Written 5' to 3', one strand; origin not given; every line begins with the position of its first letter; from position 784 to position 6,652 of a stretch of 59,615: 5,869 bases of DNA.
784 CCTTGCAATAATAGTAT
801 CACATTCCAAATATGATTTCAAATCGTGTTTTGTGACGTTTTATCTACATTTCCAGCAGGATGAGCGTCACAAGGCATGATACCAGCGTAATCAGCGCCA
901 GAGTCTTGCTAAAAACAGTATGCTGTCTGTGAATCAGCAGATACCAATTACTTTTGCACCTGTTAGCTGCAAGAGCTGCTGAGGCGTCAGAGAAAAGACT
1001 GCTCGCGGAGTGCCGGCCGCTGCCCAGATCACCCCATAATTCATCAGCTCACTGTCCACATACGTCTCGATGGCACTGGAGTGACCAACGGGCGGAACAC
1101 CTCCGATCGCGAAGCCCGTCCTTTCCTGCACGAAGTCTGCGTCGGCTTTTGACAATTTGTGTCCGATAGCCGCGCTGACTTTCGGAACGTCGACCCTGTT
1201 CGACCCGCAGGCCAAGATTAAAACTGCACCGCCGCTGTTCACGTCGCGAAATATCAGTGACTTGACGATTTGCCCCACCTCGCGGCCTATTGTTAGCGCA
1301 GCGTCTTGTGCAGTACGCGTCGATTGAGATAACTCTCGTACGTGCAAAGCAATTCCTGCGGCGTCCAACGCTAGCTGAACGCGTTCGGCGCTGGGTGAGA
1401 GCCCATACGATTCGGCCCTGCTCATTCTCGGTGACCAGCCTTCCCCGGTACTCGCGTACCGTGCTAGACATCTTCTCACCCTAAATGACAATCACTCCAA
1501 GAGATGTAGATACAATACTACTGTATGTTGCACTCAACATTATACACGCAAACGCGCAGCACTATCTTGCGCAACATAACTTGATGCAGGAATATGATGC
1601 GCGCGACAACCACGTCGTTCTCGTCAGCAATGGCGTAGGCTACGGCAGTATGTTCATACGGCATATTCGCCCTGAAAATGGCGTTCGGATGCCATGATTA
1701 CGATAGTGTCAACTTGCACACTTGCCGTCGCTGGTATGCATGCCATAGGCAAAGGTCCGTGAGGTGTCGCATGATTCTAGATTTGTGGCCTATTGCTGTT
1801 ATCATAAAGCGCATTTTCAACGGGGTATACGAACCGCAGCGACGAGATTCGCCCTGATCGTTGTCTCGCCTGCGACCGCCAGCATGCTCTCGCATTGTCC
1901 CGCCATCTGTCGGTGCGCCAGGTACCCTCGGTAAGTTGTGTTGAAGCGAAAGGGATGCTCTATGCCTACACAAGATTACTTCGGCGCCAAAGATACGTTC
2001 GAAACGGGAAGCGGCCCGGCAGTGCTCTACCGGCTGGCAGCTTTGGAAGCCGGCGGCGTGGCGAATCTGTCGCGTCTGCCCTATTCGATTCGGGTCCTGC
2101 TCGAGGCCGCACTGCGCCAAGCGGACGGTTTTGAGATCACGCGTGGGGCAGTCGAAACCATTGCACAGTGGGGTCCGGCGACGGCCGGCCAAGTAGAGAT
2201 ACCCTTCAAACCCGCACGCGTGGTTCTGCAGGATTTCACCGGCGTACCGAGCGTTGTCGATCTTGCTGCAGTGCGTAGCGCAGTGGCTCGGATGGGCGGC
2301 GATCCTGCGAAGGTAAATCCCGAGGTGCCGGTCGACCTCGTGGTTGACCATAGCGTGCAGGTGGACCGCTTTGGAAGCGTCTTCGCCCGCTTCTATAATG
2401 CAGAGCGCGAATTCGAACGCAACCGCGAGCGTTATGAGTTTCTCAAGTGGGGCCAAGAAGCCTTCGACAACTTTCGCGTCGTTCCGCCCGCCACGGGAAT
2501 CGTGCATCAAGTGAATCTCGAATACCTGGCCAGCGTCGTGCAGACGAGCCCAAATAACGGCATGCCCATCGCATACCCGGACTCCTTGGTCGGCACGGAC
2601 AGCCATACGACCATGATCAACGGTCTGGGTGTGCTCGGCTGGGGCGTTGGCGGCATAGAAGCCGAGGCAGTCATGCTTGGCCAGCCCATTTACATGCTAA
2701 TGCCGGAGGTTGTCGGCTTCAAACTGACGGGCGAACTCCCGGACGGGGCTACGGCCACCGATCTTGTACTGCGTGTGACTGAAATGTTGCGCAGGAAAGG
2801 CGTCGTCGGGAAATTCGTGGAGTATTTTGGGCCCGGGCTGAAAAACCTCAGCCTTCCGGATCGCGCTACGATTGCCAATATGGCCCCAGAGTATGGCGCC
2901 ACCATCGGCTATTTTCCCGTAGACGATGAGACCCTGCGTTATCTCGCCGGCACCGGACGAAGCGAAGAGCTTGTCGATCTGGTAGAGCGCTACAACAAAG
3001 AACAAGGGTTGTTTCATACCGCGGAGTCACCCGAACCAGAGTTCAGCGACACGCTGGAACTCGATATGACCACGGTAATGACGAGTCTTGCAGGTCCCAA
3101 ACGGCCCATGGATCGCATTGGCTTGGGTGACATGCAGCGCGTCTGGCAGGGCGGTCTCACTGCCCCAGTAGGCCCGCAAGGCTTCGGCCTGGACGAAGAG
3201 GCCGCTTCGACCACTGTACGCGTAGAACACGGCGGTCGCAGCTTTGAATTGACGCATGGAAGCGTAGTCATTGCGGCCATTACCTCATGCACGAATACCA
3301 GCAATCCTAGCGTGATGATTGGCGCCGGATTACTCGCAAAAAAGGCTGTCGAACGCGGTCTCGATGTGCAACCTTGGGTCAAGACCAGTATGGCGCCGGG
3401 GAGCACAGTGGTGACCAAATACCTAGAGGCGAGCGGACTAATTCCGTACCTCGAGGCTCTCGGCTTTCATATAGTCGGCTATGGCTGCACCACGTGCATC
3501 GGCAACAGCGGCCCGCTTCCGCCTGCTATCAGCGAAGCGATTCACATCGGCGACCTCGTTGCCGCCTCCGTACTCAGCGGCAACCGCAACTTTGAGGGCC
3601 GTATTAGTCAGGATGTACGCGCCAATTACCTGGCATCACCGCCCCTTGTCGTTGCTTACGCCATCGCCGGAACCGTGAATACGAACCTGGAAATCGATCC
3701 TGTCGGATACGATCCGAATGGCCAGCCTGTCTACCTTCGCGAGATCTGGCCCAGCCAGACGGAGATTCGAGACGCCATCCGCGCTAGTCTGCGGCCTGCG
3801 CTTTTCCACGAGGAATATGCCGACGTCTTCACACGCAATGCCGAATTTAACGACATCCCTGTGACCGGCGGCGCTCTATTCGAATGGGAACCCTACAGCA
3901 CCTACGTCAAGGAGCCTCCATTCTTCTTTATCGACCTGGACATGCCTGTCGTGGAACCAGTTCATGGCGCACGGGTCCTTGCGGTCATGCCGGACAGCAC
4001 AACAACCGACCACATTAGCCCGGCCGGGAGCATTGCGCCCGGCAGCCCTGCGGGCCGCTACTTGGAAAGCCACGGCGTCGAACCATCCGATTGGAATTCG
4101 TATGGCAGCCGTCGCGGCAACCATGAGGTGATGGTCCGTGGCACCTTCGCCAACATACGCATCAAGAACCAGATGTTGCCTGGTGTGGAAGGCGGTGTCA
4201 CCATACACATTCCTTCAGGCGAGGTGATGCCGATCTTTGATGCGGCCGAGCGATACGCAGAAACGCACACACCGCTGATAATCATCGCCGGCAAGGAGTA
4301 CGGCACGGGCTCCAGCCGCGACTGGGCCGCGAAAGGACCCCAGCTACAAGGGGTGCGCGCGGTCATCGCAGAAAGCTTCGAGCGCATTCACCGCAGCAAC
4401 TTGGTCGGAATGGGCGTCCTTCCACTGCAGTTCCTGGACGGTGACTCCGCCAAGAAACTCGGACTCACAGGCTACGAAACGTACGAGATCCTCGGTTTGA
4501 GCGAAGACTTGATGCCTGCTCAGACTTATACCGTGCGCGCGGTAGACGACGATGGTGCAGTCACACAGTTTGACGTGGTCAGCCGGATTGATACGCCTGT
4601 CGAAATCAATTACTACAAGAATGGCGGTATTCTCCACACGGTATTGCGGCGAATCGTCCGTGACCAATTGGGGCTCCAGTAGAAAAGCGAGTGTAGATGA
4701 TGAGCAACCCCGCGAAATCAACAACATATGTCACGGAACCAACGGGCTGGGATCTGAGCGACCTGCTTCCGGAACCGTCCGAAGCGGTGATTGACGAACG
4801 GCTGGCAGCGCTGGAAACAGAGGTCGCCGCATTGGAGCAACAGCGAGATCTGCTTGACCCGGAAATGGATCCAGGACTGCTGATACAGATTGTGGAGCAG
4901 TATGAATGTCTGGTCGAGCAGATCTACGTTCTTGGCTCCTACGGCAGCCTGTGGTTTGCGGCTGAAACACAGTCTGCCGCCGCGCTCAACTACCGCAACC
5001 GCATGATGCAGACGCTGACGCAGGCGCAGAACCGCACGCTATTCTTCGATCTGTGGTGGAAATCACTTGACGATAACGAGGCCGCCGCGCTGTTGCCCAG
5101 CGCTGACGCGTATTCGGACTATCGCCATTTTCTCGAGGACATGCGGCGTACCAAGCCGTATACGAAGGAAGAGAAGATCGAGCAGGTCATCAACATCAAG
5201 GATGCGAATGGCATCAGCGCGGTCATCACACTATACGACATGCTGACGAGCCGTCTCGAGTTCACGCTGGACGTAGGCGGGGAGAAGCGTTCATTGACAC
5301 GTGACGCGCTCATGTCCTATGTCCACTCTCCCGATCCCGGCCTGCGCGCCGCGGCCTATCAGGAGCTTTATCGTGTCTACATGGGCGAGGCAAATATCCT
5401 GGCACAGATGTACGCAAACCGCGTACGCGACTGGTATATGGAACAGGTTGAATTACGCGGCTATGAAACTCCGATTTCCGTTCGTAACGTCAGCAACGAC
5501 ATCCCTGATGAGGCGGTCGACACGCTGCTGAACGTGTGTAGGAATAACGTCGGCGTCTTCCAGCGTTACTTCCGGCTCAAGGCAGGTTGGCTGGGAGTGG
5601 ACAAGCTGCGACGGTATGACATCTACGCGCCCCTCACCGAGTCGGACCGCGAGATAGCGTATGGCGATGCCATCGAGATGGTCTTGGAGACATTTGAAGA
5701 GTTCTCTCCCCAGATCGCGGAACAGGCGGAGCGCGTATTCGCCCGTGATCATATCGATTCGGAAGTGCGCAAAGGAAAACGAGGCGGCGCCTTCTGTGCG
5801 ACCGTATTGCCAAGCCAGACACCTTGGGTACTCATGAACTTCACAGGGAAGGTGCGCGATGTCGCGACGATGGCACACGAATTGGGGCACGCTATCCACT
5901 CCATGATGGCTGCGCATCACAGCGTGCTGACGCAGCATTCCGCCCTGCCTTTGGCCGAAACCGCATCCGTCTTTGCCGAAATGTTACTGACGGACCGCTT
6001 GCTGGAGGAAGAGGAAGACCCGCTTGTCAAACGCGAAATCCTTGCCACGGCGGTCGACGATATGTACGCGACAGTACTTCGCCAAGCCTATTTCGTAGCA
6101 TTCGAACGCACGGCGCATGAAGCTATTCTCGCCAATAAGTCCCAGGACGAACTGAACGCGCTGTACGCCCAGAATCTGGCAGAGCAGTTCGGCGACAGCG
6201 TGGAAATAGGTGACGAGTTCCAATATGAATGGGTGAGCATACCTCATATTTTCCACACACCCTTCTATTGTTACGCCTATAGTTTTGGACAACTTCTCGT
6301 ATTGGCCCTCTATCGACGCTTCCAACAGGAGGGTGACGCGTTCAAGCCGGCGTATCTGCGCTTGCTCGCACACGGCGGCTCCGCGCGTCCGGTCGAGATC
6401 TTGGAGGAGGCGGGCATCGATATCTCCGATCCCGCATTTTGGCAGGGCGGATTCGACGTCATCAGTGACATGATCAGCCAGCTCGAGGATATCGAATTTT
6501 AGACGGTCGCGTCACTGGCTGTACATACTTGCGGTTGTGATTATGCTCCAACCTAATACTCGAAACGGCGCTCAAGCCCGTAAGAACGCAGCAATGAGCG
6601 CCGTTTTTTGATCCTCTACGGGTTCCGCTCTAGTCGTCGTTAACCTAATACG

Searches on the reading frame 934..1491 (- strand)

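Call 44: search_protein_families(library=pfam, proteins=[window:934-1491:-], max_evalue=0.001)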
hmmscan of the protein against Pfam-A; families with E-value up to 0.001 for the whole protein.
window:934-1491:- (185 aa): 1 family
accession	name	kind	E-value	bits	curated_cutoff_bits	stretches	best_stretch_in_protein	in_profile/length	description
PF04073.20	tRNA_edit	-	1e-25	90.6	25.5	1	57-175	3-122/123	Aminoacyl-tRNA editing domain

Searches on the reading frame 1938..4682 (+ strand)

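Call 44: search_protein_families(library=pfam, proteins=[window:1938-4682:+], max_evalue=0.001)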
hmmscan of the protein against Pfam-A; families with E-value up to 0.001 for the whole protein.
window:1938-4682:+ (914 aa): 2 families
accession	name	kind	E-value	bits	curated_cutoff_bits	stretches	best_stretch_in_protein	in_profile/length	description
PF00330.25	Aconitase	-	4.2e-166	553.9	28.7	1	85-578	14-463/463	Aconitase family (aconitate hydratase)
PF00694.25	Aconitase_C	-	1.3e-43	148.9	22.8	1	707-833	3-129/131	Aconitase C-terminal domain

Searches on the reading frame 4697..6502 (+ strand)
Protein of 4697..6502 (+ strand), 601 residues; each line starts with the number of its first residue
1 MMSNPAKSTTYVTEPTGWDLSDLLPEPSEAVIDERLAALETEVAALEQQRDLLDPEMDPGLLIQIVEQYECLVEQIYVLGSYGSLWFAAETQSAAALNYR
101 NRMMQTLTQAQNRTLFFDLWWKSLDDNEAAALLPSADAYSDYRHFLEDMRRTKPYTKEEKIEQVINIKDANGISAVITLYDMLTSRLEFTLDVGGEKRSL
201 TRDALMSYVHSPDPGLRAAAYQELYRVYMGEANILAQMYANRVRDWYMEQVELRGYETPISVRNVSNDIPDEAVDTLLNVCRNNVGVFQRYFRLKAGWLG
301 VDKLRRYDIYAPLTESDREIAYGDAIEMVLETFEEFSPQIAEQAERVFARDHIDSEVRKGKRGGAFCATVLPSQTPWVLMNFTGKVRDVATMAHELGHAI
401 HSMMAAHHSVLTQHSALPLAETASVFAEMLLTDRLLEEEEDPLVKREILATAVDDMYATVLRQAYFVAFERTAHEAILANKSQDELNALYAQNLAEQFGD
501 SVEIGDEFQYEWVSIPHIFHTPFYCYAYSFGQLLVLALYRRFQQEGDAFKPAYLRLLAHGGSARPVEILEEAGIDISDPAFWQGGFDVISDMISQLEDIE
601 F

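Call 44: search_protein_families(library=pfam, proteins=[window:4697-6502:+], max_evalue=0.001)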
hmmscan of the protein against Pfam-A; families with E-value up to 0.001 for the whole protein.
window:4697-6502:+ (601 aa): 2 families
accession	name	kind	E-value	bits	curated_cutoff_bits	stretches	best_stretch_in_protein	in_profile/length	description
PF01432.26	Peptidase_M3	-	4.8e-52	178.2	27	1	208-584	2-453/457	Peptidase family M3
PF08439.15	Peptidase_M3_N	-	1.4e-08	35.3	25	1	121-189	2-70/70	Oligopeptidase F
